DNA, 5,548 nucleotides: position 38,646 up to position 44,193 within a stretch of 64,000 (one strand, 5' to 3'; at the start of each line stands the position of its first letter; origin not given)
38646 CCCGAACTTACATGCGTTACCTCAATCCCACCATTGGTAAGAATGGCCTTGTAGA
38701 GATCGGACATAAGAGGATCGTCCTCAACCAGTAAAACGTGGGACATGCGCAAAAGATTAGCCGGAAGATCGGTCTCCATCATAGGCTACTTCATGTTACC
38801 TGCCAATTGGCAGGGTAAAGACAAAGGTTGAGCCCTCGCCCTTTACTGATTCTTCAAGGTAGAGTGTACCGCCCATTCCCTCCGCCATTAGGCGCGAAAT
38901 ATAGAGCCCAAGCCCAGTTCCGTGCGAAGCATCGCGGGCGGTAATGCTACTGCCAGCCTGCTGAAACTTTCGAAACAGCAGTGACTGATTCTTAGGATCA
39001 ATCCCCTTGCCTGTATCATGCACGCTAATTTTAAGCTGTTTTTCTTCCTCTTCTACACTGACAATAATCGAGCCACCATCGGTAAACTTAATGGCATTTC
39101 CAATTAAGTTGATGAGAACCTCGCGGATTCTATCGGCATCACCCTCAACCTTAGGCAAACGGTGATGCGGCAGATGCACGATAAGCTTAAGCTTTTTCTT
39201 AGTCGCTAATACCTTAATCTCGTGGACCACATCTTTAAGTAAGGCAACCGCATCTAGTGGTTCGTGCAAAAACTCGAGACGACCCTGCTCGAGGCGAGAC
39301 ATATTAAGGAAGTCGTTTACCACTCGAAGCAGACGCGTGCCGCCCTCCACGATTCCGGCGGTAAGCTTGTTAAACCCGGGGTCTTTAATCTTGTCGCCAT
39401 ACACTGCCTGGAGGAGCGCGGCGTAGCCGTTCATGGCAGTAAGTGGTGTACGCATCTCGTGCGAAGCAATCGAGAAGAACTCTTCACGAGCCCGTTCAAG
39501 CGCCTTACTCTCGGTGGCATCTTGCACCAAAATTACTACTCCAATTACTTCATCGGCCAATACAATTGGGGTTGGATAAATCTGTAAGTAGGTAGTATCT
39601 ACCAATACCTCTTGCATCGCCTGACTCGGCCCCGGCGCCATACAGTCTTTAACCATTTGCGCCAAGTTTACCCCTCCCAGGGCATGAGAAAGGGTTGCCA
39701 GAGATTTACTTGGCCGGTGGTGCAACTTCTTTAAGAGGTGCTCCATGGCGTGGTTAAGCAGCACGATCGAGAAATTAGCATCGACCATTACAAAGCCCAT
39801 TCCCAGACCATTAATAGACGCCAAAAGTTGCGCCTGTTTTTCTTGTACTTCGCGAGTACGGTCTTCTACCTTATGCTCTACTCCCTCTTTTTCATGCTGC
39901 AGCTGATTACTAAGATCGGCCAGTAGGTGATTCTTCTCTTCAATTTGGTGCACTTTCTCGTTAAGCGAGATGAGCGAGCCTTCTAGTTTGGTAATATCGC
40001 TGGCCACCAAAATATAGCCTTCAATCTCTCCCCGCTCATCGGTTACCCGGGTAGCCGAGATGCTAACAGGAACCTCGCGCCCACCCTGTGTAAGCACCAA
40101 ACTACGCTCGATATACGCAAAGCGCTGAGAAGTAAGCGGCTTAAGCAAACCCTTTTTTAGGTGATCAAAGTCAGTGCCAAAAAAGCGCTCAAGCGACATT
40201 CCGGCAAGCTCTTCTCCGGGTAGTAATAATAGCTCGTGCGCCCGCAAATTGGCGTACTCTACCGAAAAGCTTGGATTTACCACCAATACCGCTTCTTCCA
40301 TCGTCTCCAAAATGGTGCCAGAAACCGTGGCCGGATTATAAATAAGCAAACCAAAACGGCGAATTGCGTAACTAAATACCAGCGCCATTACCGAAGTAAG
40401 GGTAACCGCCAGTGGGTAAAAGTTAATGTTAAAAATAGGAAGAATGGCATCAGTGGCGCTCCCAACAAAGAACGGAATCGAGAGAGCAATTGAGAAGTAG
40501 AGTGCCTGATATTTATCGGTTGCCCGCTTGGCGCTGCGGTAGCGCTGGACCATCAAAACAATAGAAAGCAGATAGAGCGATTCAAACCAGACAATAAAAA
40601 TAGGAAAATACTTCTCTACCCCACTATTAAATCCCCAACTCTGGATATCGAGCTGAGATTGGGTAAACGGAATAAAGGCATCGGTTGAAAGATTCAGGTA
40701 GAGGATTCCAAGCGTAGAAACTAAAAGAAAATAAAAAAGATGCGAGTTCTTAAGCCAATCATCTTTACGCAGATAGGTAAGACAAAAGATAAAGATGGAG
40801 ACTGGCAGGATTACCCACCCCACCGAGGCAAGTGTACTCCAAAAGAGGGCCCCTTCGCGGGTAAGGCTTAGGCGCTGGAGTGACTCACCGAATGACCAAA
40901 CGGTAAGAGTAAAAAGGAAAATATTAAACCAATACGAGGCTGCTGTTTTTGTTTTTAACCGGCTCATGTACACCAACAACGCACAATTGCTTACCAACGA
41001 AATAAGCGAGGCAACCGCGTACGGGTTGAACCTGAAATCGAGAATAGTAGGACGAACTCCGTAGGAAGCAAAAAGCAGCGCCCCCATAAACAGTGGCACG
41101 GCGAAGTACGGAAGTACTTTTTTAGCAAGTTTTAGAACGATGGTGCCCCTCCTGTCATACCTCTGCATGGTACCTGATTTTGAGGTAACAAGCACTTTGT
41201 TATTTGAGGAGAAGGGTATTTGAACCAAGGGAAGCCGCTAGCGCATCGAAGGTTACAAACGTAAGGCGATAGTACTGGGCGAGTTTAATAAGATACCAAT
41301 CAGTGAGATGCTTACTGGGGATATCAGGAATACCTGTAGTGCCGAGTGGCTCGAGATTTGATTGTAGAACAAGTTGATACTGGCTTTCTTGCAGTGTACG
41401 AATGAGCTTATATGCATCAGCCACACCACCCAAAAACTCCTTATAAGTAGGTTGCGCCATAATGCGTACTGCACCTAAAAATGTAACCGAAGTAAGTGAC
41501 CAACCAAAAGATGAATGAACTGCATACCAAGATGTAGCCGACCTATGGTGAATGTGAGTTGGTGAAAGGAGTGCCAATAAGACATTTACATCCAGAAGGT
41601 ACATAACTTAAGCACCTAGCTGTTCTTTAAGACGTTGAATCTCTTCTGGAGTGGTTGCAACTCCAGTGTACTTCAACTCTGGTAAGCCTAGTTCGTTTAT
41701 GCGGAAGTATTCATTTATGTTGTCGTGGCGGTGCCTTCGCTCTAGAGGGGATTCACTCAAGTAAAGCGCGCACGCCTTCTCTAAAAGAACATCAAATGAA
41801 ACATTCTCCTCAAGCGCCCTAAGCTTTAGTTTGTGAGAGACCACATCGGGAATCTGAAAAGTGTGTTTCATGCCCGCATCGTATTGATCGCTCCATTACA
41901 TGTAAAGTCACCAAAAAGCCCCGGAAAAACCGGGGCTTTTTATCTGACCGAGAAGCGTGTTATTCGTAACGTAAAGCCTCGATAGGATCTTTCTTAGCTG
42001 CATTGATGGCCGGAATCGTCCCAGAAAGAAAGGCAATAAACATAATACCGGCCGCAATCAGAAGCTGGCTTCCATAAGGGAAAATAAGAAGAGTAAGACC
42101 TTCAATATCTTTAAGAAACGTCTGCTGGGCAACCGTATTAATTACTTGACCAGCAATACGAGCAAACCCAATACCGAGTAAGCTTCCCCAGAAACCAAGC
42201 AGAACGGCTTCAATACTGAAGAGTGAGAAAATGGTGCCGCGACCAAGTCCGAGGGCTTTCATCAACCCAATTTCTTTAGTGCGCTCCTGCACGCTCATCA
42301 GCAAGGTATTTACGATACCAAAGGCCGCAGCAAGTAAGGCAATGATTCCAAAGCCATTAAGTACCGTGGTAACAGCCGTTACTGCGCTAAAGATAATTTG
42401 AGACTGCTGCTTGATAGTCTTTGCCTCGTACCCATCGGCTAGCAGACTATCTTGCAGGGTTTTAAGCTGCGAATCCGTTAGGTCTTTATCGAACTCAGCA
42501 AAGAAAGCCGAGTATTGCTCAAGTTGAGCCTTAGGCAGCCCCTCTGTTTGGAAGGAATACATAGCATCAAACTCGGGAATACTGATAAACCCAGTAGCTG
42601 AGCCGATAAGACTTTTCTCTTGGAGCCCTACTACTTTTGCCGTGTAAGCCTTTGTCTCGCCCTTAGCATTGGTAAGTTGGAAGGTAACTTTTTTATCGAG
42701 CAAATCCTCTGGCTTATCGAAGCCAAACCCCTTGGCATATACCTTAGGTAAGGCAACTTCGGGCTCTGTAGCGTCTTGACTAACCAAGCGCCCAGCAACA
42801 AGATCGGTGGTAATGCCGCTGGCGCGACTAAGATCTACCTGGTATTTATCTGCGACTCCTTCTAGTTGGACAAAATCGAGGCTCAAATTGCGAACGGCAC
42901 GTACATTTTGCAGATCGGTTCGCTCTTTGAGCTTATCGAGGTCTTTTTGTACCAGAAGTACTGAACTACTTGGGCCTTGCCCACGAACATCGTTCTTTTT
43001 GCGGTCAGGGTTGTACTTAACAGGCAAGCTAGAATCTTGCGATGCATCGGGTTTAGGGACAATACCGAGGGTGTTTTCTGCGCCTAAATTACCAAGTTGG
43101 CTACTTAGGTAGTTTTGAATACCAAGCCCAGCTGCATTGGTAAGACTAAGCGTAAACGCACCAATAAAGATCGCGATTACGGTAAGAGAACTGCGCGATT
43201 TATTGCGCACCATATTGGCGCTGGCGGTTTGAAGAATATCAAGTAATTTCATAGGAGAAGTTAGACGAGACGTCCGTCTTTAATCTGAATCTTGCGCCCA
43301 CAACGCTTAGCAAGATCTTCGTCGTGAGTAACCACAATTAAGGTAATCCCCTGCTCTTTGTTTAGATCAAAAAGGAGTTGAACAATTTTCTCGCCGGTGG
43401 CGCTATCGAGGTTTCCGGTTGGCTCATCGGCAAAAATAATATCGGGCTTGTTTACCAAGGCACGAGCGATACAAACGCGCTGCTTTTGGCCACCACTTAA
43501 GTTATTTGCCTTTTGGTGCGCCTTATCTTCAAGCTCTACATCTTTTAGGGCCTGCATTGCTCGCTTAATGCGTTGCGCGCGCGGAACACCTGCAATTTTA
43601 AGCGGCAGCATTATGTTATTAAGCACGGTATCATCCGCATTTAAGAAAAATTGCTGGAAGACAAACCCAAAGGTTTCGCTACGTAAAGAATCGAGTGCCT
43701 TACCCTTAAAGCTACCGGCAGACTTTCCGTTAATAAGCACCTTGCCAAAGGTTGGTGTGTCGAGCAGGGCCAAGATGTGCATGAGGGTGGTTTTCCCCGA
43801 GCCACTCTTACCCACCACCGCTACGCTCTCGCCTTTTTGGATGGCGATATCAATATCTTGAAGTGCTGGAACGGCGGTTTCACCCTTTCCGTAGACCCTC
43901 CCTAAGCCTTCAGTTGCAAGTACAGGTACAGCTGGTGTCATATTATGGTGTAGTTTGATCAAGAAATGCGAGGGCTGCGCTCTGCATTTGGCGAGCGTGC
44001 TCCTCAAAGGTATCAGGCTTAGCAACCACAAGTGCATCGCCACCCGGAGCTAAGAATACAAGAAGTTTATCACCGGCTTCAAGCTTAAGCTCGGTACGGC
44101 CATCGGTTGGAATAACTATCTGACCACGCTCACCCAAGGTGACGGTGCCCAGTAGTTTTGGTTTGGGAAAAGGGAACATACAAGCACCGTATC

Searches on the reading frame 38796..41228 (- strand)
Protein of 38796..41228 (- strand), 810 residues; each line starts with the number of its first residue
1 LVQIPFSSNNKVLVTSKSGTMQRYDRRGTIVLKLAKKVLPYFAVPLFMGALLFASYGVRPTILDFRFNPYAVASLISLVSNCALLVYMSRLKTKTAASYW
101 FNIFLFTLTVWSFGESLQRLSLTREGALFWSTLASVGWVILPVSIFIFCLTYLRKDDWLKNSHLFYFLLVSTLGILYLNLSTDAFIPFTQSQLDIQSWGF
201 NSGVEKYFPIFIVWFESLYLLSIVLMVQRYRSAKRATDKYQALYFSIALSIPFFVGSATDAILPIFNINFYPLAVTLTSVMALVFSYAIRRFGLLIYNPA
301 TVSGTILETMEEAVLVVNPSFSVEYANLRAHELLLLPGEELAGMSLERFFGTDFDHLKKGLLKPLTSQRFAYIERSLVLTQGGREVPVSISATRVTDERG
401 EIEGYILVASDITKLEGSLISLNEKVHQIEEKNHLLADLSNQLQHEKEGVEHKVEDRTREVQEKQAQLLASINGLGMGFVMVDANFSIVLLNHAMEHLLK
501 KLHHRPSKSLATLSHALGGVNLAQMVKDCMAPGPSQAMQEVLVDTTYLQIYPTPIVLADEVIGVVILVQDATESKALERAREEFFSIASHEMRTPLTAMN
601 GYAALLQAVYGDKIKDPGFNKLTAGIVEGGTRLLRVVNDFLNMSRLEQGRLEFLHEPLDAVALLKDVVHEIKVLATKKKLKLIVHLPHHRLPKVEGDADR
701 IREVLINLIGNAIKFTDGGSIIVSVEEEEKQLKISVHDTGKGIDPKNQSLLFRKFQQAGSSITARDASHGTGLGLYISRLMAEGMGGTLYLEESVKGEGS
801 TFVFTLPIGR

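Call 22: search_protein_families(library=pfam, proteins=[window:38796-41228:-], max_evalue=0.00001)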
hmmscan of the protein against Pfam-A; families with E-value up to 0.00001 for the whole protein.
window:38796-41228:- (810 aa): 6 families
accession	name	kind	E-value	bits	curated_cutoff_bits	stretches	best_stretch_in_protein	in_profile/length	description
PF02518.31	HATPase_c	-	4.5e-26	91.9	26.4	1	696-808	1-109/111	Histidine kinase-, DNA gyrase B-, and HSP90-like ATPase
PF16927.11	HisKA_7TM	-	2.3e-20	73.8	28.6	1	82-295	9-220/224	N-terminal 7TM region of histidine kinase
PF08448.16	PAS_4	-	2.4e-16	60.4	23.1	1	308-415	2-108/110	PAS fold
PF00512.31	HisKA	-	1.3e-14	54.4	26.9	1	580-649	1-66/66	His Kinase A (phospho-acceptor) domain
PF00989.32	PAS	-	7.4e-11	42.5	22.6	1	306-412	6-113/113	PAS fold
PF13426.13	PAS_9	-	4.4e-10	40.2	27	1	312-414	2-103/103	PAS domain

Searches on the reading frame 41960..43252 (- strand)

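Call 22: search_protein_families(library=pfam, proteins=[window:41960-43252:-], max_evalue=0.00001)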
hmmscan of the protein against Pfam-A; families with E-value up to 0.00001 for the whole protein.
window:41960-43252:- (430 aa): 2 families
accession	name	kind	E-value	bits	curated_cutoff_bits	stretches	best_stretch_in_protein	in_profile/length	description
PF02687.27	FtsX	-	1.4e-19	70.7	25.5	1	301-423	3-120/120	FtsX-like permease C-terminal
PF12704.14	MacB_PCD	-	1.1e-06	29.6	27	1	21-229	1-174/207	MacB-like periplasmic core domain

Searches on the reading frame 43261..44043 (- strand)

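Call 37: search_protein_families(library=pfam, proteins=[window:43261-44043:-], max_evalue=0.00001)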
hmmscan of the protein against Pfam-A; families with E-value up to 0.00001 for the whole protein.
window:43261-44043:- (260 aa): 2 families
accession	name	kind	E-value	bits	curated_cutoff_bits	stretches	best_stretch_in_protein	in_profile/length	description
PF00005.33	ABC_tran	-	1.6e-32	113.4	25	1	61-209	1-136/137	ABC transporter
PF13304.12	AAA_21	-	1.3e-07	32.5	27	0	75-110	3-36/304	AAA domain, putative AbiEii toxin, Type IV TA system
